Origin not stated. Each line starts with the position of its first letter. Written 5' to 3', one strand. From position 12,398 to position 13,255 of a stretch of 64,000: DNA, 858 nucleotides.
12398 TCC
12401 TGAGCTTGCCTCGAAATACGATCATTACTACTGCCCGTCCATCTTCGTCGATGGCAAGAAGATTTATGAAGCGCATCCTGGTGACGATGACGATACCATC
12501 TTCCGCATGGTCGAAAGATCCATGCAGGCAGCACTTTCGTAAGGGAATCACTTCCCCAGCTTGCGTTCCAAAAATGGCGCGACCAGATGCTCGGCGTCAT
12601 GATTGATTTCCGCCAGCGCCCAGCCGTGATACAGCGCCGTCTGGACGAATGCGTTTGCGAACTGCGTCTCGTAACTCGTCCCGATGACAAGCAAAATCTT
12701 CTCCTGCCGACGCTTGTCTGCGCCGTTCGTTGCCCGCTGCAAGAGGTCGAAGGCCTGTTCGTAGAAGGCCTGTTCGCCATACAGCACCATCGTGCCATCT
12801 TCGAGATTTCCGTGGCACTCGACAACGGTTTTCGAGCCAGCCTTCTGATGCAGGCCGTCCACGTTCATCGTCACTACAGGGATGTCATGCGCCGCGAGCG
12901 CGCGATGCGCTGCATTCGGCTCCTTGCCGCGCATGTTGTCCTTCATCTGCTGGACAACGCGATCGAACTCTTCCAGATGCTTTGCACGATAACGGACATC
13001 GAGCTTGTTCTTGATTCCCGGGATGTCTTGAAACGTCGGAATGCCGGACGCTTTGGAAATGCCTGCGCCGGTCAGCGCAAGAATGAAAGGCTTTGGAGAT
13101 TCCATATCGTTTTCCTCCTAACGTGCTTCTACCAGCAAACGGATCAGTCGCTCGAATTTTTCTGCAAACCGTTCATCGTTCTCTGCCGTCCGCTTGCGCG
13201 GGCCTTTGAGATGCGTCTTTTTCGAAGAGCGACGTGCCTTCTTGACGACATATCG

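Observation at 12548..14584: ADP-ribosylglycohydrolase - YaiI/DUF188 - zinc-less mini-Sir2 operon: candidate undescribed NAD/ADP-ribose module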

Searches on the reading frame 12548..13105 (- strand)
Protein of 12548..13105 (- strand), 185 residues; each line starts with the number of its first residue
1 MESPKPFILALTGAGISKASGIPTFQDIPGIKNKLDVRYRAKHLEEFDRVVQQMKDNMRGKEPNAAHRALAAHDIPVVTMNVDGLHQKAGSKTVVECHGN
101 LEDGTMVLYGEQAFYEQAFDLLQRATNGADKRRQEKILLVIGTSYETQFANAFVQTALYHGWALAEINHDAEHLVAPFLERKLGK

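Call 3: search_protein_families(library=pfam, proteins=[window:12548-13105:-], max_evalue=0.01)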
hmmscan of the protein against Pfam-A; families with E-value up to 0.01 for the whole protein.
window:12548-13105:- (185 aa): 2 families
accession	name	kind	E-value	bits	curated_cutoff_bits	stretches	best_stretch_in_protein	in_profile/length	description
PF02146.23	SIR2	-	6.2e-16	59.3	24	1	13-102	1-106/180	Sir2 family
PF07611.17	DUF1574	-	0.00062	19.6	29.1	1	110-163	37-89/342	Protein of unknown function (DUF1574)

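Call 4: search_protein_families(library=ncbifam, proteins=[window:12548-13105:-], max_evalue=0.01)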
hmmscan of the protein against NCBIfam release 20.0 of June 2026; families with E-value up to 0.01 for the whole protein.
window:12548-13105:- (185 aa): 7 families
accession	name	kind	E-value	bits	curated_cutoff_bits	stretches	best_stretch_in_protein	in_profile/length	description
NF001753.0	PRK00481.1-3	subfamily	1.4e-28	99.5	243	2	8-102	16-121/252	NAD-dependent protein deacylase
NF040867.1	prot_deacyl_CobB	equivalog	2.8e-25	88.9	320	1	7-102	12-118/242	NAD-dependent protein deacetylase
NF010736.0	PRK14138.1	equivalog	7.1e-20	71.3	395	1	9-103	15-119/244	NAD-dependent deacetylase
NF001752.0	PRK00481.1-1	equivalog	2e-17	63.5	221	1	8-102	17-126/242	NAD-dependent protein deacylase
NF001754.0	PRK00481.1-4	equivalog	3.3e-17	62.4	252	1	8-103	18-127/244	NAD-dependent protein deacylase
NF003738.0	PRK05333.1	equivalog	1e-16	60.8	305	1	7-107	28-139/295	NAD-dependent protein deacetylase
NF001755.0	PRK00481.1-5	equivalog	5.1e-15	55.2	318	1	4-101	39-150/278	Sir2 family NAD+-dependent deacetylase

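Call 5: search_protein_families(library=padloc, proteins=[window:12548-13105:-], max_evalue=0.1)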
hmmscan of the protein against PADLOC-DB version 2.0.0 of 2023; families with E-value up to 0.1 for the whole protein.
window:12548-13105:- (185 aa): 0 families

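Call 6: search_solved_structures(query=window:12548-13105:-, max_evalue=0.01, show_alignments=2)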
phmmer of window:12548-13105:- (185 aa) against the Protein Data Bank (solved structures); distinct sequences matched with E-value up to 0.01: 53.
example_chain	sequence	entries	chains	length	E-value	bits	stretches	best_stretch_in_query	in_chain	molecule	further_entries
1yc5_A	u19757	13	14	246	5.4e-15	58.8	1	8-107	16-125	NAD-dependent deacetylase | NAD-DEPENDENT PROTEIN DEACETYLASE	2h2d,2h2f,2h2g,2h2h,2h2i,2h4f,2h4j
2h4h_A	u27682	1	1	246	3.7e-14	56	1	8-107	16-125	NAD-dependent deacetylase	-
1m2n_A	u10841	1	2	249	1.2e-13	54.4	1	6-102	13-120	Silent Information Regulator 2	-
2h59_A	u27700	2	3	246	1.4e-13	54.2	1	8-107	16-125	NAD-dependent deacetylase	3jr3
4twi_A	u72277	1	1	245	3.7e-13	52.8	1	6-102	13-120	NAD-dependent protein deacylase 1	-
1m2g_A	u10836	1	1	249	3.9e-13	52.7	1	6-102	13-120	Silent Information Regulator 2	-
6rxj_A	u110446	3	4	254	4.3e-13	52.6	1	2-101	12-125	NAD-dependent protein deacylase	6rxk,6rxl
1ici_A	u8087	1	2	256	4.4e-13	52.6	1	6-102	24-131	TRANSCRIPTIONAL REGULATORY PROTEIN, SIR2 FAMILY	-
1m2k_A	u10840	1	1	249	6.3e-13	52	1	6-102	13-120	Silent Information Regulator 2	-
1m2h_A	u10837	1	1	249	1e-12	51.3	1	6-102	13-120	Silent Information Regulator 2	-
6rxs_A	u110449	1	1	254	1.3e-12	51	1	2-101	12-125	NAD-dependent protein deacylase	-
6rxm_A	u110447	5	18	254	2.8e-12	49.9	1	2-101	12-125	NAD-dependent protein deacylase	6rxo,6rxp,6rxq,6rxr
1m2j_A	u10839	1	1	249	3.6e-12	49.6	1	6-102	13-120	Silent Information Regulator 2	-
1ma3_A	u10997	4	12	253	5.4e-12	49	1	9-102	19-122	Transcriptional regulatory protein, Sir2 family | NAD-dependent deacetylase 2 | NAD-dependent protein deacylase 2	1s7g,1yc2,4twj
1s5p_A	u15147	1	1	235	1.1e-11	48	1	5-101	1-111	NAD-dependent deacetylase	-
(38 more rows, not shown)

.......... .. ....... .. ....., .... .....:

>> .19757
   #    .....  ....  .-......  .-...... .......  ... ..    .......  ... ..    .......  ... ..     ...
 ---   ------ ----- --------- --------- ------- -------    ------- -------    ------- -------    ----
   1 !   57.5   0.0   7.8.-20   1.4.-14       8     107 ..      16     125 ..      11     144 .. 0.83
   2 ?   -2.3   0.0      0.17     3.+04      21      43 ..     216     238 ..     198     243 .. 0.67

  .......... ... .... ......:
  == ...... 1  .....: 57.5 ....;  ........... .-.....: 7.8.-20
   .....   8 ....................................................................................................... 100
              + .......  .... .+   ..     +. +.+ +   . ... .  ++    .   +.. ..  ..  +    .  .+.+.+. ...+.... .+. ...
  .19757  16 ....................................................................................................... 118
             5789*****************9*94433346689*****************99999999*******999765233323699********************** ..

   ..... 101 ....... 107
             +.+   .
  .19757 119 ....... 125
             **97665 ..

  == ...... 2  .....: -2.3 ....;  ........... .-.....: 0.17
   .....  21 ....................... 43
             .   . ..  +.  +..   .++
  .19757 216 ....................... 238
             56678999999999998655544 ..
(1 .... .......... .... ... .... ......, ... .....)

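Call 7: find_homologous_proteins(query=window:12548-13105:-, max_evalue=0.001)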
Query window:12548-13105:- (185 aa): 7191 proteins with E <= 0.001 among 8000 candidates; the best 120 are listed.
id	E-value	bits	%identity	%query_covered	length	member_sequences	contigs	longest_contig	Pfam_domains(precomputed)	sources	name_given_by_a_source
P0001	1.2e-117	408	99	99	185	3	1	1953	PF02146.24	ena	-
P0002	2.2e-115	400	98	99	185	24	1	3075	PF02146.24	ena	-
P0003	1.6e-104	365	90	99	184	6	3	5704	PF02146.24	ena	-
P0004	6.1e-103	360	89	99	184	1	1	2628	PF02146.24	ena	-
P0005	3.8e-100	351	87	99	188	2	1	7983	PF02146.24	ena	-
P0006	6.3e-100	350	86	99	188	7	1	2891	PF02146.24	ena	-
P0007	3.3e-99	348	85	99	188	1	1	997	PF02146.24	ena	-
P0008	8.5e-99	346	85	99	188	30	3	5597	PF02146.24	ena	-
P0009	1.9e-98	345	85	99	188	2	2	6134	PF02146.24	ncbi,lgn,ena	-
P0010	1.9e-98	345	85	99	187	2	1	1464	PF02146.24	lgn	-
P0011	4.3e-98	344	85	99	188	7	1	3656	PF02146.24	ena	-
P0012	4.3e-93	328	82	99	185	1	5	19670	PF02146.24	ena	-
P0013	2.9e-74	267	96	68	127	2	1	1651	PF02146.24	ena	-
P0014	6.6e-66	239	64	93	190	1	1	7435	PF02146.24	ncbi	-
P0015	6.2e-65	236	64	93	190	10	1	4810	PF02146.24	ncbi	-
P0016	1.5e-63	232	60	95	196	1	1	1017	PF02146.24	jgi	jgi:NAD-dependent deacetylase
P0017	4.0e-63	230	59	96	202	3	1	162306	PF02146.24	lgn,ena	-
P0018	7.6e-63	229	59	94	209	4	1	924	PF02146.24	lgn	-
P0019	3.9e-62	227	60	95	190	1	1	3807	PF02146.24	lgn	-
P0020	5.6e-62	227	63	91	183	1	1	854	PF02146.24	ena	-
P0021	1.8e-60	222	59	95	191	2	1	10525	PF02146.24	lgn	-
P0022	1.9e-60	222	57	96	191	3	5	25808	PF02146.24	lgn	-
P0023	3.1e-59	218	64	78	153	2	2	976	PF02146.24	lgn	-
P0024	5.3e-59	217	60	91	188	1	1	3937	PF02146.24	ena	-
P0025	2.6e-58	215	92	57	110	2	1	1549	PF02146.24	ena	-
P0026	3.5e-58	214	56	95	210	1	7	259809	PF02146.24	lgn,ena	-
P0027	3.4e-56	208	88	59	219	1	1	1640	PF02146.24,PF02424.21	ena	-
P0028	1.9e-55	205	56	96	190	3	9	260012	PF02146.24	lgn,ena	-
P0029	1.6e-54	202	55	95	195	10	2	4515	PF02146.24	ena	-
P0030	1.5e-48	183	52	97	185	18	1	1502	PF02146.24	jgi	jgi:NAD-dependent deacetylase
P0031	1.1e-46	177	47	95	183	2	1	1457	PF02146.24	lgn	-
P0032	3.2e-46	175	47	95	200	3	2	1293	PF02146.24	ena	-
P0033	3.7e-46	175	52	97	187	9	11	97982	PF02146.24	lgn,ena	-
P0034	2.9e-43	166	49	96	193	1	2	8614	PF02146.24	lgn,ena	-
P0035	9.5e-43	164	47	96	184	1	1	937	PF02146.24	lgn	-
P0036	2.8e-42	162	46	96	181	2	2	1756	PF02146.24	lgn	-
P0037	3.2e-42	162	48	94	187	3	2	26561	PF02146.24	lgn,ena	-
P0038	6.2e-42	161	47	94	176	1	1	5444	PF02146.24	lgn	-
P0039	1.2e-41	160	49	97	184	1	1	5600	PF02146.24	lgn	-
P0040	1.3e-41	160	50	94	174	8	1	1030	PF02146.24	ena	-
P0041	3.3e-41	159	44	95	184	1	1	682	PF02146.24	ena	-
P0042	4.8e-41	158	45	94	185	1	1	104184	PF02146.24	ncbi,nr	ncbi:MAG: hypothetical protein K6A44_02400 [bacterium]|nr:hypothetical protein [bacterium]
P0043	5.2e-41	158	47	94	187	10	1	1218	PF02146.24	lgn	-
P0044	1.2e-40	157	45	95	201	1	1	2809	PF02146.24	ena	-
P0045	2.7e-40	156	45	96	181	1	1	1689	PF02146.24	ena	-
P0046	4.3e-40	155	48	94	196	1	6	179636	PF02146.24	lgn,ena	-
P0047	1.4e-39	154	47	93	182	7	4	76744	PF02146.24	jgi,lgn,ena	jgi:NAD-dependent deacetylase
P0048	3.3e-39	152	47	95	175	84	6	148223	PF02146.24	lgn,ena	-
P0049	1.6e-38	150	46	94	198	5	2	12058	PF02146.24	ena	-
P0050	2.9e-38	149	44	95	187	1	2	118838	PF02146.24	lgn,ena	-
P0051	9.4e-38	148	45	95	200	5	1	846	PF02146.24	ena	-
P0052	2.0e-37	147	43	96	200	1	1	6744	PF02146.24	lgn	-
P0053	8.0e-37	145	41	95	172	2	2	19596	PF02146.24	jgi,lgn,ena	-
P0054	1.8e-36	143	45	94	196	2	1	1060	PF02146.24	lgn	-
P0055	4.9e-36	142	42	96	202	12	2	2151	PF02146.24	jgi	-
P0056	6.8e-36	142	48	95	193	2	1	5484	PF02146.24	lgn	-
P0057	9.5e-36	141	47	94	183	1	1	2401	PF02146.24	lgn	-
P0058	1.6e-35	140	44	96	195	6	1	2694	PF02146.24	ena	-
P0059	7.2e-35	138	51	94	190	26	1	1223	PF02146.24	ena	-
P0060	7.6e-35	138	45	94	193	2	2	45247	PF02146.24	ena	-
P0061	1.5e-34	137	42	93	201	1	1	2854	PF02146.24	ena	-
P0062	3.9e-34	136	46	94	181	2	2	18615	PF02146.24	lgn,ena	-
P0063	1.4e-33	134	44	97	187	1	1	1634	PF02146.24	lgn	-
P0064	2.7e-33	133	45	94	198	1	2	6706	PF02146.24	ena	-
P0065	2.8e-33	133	47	94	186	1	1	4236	PF02146.24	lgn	-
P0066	3.3e-33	133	50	94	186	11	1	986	PF02146.24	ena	-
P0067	4.2e-33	132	47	95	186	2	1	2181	PF02146.24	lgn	-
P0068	4.4e-33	132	46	94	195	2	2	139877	PF02146.24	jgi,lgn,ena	-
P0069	4.5e-33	132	45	94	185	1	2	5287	PF02146.24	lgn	-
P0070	4.9e-33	132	45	94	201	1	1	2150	PF02146.24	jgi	-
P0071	5.8e-33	132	42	94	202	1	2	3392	PF02146.24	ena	-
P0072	6.3e-33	132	45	95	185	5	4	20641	PF02146.24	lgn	-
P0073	6.8e-33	132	41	96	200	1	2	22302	PF02146.24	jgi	-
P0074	7.2e-33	132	43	94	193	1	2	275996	PF02146.24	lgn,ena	-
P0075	8.0e-33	132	50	94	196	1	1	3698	PF02146.24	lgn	-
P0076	1.4e-32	131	41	94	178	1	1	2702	PF02146.24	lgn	-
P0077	2.0e-32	130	47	95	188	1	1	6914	PF02146.24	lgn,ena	-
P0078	2.4e-32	130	46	94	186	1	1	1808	PF02146.24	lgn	-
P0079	2.5e-32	130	41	96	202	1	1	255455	PF02146.24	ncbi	-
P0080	2.9e-32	130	45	94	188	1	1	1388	PF02146.24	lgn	-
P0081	3.0e-32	130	41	93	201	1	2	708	PF02146.24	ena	-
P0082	3.6e-32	129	44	95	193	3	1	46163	PF02146.24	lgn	-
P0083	4.1e-32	129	45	97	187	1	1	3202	PF02146.24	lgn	-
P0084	5.6e-32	129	41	94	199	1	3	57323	PF02146.24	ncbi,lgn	-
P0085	6.0e-32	129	45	94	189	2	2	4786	PF02146.24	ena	-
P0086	6.9e-32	129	47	94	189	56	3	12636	PF02146.24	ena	-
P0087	7.0e-32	129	43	94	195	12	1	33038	PF02146.24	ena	-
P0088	7.2e-32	128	45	94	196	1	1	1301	PF02146.24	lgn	-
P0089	2.0e-31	127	44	95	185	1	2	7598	PF02146.24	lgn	-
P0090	2.5e-31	127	43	94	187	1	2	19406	PF02146.24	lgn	-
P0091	3.5e-31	126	41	95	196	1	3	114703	PF02146.24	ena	-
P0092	3.7e-31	126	45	96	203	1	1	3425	PF02146.24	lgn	-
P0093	4.1e-31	126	45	93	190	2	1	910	PF02146.24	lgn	-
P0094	4.2e-31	126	42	96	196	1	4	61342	PF02146.24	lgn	-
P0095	4.3e-31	126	42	93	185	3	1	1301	PF02146.24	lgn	-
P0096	4.4e-31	126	43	94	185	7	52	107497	PF02146.24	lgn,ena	-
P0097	4.6e-31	126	41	95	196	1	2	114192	PF02146.24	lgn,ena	-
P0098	5.1e-31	126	43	94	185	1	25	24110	PF02146.24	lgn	-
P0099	8.2e-31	125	46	94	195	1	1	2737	PF02146.24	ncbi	-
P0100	8.6e-31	125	38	96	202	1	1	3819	PF02146.24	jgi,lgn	jgi:NAD-dependent deacetylase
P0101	8.7e-31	125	45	89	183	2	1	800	PF02146.24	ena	-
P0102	1.5e-30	124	47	95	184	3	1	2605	PF02146.24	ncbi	-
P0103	2.0e-30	124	45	94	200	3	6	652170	PF02146.24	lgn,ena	-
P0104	2.7e-30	123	43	94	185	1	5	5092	PF02146.24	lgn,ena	-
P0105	3.0e-30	123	46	94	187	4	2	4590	PF02146.24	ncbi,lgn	-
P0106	4.0e-30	123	40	95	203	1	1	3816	PF02146.24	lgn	-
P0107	8.5e-30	122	40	96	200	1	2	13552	PF02146.24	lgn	-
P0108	1.1e-29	121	38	96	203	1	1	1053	PF02146.24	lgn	-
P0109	1.3e-29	121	41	94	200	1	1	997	PF02146.24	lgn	-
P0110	1.4e-29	121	37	96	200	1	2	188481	PF02146.24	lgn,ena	-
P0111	2.2e-29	120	39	94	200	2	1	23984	PF02146.24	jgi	-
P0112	2.6e-29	120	42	96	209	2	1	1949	PF02146.24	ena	-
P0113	2.7e-29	120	40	95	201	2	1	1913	PF02146.24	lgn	-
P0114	2.7e-29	120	38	94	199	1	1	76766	PF02146.24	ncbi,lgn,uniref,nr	ncbi:NAD-dependent deacetylase [Caloramator quimbayensis]|uniref:protein acetyllysine N-acetyltransf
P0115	5.7e-29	119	37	96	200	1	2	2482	PF02146.24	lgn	-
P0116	5.7e-29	119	43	94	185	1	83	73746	PF02146.24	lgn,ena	-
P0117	7.4e-29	119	43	94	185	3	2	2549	PF02146.24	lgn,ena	-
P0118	7.6e-29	119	43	94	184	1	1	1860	PF02146.24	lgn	-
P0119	9.2e-29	118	40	96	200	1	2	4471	PF02146.24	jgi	jgi:NAD-dependent deacetylase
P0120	3.3e-28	117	45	94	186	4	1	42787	PF02146.24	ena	-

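Call 10: find_related_loci(query=A1, collection=genome_contigs, flank=6000)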
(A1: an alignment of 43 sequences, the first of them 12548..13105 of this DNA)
Query A1 (185 aa) in genome_contigs; peptide patterns used: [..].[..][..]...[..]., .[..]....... (x = any residue, [..] = any of these).
340 stretches matched a pattern; 308 encode a relative of the query (tblastn E <= 1e-3); the best 80 are kept; 80 distinct loci.
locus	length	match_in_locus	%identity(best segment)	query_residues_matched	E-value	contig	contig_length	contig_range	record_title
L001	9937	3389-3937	95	1-183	8e-118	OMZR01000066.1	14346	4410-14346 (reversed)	uncultured Veillonellaceae bacterium isolate RUG102 genome assembly, contig: scaffold_3331, whole genome shotgun sequenc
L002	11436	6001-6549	87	1-183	4e-108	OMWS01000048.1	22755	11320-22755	uncultured Veillonellaceae bacterium isolate RUG043 genome assembly, contig: scaffold_2010, whole genome shotgun sequenc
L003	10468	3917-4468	85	1-184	6e-106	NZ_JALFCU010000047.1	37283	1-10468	MAG: Selenomonas sp. isolate SUG563 k141_297996, whole genome shotgun sequence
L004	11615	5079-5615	46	8-185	3e-49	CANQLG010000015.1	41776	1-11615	MAG: Candidatus Gastranaerophilales bacterium isolate Lapin-015__bin9 genome assembly, contig: Lapin-015__NODE_715_lengt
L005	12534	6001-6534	47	8-184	5e-49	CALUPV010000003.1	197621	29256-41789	MAG: Candidatus Gastranaerophilales bacterium isolate BRZ_CG__bin87 genome assembly, contig: BRZ_CG__NODE_66_length_1976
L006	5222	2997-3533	45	8-185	5e-49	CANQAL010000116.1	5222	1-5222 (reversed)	MAG: Candidatus Gastranaerophilales bacterium isolate Lapin-004__bin44 genome assembly, contig: Lapin-004__NODE_21591_le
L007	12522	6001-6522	47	8-180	5e-49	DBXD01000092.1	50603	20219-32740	MAG TPA_asm: Cyanobacteria bacterium UBA1221 UBA1221_contig_68964, whole genome shotgun sequence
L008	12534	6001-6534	47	3-179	5e-49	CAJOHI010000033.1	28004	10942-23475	uncultured Selenomonadaceae bacterium isolate Red_deer_4_mag_158 genome assembly, contig: scaffold_4876, whole genome sh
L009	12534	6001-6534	44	8-184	6e-46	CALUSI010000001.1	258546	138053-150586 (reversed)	MAG: Candidatus Gastranaerophilales bacterium isolate BRZ_N__bin145 genome assembly, contig: BRZ_N__NODE_78_length_25854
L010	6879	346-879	44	8-184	2e-47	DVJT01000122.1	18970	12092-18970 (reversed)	MAG TPA_asm: Candidatus Avigastranaerophilus faecigallinarum isolate 5572 CHK22__C174791_L18970_ERR2241687, whole genome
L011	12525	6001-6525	45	8-181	1e-46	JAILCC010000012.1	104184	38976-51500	MAG: bacterium isolate RUI575 k141_15583019_flag=1_multi=20.8614_len=104184, whole genome shotgun sequence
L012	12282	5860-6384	47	8-181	1e-46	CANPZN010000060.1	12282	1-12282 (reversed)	MAG: Candidatus Gastranaerophilales bacterium isolate Lapin-002__bin37 genome assembly, contig: Lapin-002__NODE_6709_len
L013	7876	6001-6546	47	1-180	1e-46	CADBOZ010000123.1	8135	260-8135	uncultured bacterium isolate RUG14173 genome assembly, contig: RUG14173_asm_123, whole genome shotgun sequence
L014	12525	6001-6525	45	8-181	3e-46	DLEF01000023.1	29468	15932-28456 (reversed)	MAG TPA_asm: Cyanobacteria bacterium UBA7753 UBA7753_contig_885, whole genome shotgun sequence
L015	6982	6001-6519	43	8-179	1e-45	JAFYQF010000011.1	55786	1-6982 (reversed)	Bacterium isolate RGIG7322 Water_buffalos_Cecum-4__c387515, whole genome shotgun sequence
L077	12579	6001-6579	40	8-180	1e-35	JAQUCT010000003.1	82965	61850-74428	MAG: Bacillota bacterium isolate STCSWMC_137 NODE_443_length_82965_cov_10.329885_ST_CSWMC, whole genome shotgun sequence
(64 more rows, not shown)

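Call 16: find_encoding_contigs(protein=window:12548-13105:-, flank=6000, max_places=8)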
Protein window:12548-13105:- (185 aa): 23 contigs read that carry it; 8 places shown.
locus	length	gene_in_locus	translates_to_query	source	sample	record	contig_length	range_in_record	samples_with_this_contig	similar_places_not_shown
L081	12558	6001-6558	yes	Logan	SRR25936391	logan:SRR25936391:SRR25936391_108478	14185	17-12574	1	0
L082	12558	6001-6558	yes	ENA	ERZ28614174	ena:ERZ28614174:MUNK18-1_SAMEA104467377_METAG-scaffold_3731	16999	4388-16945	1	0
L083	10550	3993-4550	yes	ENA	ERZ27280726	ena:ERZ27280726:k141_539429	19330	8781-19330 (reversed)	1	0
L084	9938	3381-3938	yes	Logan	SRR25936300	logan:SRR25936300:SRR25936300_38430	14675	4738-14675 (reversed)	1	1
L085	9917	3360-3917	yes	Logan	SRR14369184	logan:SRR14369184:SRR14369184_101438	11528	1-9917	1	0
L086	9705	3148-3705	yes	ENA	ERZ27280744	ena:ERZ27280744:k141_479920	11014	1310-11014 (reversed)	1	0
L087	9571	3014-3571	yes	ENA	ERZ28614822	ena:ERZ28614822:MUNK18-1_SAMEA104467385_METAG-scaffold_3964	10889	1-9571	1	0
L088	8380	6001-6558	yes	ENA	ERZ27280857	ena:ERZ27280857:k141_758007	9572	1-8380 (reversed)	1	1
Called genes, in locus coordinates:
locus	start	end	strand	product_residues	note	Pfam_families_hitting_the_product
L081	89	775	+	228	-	PF13500:AAA_26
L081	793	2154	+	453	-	PF00202:Aminotran_3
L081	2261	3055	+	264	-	PF02535:Zip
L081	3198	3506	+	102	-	PF00085:Thioredoxin, PF14595:Thioredoxin_9, PF13098:Thioredoxin_2, PF13192:Thioredoxin_3 (faint), PF13905:Thioredoxin_8 (faint)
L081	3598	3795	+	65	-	PF00037:Fer4 (weak), PF13237:Fer4_10 (weak), PF14697:Fer4_21, PF12838:Fer4_7, PF13187:Fer4_9, PF25160:LdpA_Fe-S-bd, PF00037:Fer4, PF12837:Fer4_6, +4 more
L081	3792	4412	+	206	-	-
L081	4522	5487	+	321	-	PF03747:ADP_ribosyl_GH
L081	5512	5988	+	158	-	PF02639:DUF188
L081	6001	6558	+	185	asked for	PF02146:SIR2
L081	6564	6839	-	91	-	-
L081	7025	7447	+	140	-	PF08837:DUF1810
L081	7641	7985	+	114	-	-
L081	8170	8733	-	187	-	PF02586:SRAP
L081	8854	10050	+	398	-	PF00291:PALP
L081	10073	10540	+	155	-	PF04073:tRNA_edit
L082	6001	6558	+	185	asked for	PF02146:SIR2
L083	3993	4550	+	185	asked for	PF02146:SIR2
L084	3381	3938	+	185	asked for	PF02146:SIR2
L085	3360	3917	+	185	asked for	PF02146:SIR2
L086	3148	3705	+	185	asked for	PF02146:SIR2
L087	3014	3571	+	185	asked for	PF02146:SIR2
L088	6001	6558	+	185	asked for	PF02146:SIR2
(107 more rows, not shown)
